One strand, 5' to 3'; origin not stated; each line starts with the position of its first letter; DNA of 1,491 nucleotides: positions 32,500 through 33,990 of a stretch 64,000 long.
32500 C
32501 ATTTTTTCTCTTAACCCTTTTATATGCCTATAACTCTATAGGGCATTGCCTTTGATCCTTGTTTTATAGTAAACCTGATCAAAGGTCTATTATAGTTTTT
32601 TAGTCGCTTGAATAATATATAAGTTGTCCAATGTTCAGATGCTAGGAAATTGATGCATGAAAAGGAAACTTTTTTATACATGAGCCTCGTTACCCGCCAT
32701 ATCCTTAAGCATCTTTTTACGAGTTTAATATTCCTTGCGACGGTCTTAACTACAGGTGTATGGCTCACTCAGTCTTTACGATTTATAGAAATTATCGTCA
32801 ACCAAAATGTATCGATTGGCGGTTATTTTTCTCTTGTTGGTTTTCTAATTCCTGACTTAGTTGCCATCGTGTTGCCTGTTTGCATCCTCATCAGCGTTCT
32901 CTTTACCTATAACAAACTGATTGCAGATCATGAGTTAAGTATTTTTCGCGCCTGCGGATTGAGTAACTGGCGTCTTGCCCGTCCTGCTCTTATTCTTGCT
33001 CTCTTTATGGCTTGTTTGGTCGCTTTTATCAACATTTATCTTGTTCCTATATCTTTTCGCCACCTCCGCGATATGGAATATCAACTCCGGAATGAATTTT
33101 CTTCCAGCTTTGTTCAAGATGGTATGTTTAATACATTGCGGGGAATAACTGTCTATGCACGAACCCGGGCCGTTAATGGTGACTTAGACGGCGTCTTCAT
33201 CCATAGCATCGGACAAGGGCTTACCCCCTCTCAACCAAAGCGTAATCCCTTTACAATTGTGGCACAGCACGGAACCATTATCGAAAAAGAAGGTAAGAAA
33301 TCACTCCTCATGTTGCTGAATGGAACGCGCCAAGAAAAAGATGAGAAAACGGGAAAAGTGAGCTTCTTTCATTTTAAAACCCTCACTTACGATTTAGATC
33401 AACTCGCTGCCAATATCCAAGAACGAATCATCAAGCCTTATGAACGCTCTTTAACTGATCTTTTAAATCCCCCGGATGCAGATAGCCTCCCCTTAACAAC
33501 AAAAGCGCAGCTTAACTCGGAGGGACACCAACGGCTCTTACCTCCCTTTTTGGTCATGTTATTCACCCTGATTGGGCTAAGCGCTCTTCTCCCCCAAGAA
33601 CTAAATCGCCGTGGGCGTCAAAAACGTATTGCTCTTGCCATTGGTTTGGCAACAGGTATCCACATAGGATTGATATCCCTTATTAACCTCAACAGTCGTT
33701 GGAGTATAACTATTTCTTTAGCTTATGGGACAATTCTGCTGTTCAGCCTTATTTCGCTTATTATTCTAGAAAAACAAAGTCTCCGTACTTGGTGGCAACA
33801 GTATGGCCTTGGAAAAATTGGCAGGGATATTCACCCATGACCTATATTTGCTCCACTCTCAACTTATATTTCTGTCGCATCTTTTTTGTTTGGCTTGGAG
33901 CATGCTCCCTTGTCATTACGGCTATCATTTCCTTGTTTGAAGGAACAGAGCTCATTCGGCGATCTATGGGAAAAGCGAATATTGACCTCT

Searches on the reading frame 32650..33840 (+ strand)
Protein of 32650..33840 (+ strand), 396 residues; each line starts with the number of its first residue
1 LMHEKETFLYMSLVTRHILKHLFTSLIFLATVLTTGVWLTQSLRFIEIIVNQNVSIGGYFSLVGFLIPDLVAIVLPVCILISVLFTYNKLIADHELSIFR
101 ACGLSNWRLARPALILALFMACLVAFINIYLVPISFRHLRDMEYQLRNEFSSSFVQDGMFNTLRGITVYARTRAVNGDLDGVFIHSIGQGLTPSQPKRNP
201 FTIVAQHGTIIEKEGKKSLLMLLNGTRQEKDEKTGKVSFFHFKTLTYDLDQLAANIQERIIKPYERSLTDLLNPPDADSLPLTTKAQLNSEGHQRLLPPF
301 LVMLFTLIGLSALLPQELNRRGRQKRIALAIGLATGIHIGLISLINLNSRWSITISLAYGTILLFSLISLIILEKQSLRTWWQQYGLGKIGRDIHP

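Call 25: search_protein_families(library=pfam, proteins=[window:32650-33840:+], max_evalue=0.001)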
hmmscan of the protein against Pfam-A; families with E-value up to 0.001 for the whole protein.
window:32650-33840:+ (396 aa): 1 family
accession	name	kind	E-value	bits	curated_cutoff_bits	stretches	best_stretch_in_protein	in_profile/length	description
PF03739.19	LptF_LptG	-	1.8e-62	211.9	27.9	1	16-373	1-351/353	Lipopolysaccharide export system permease LptF/LptG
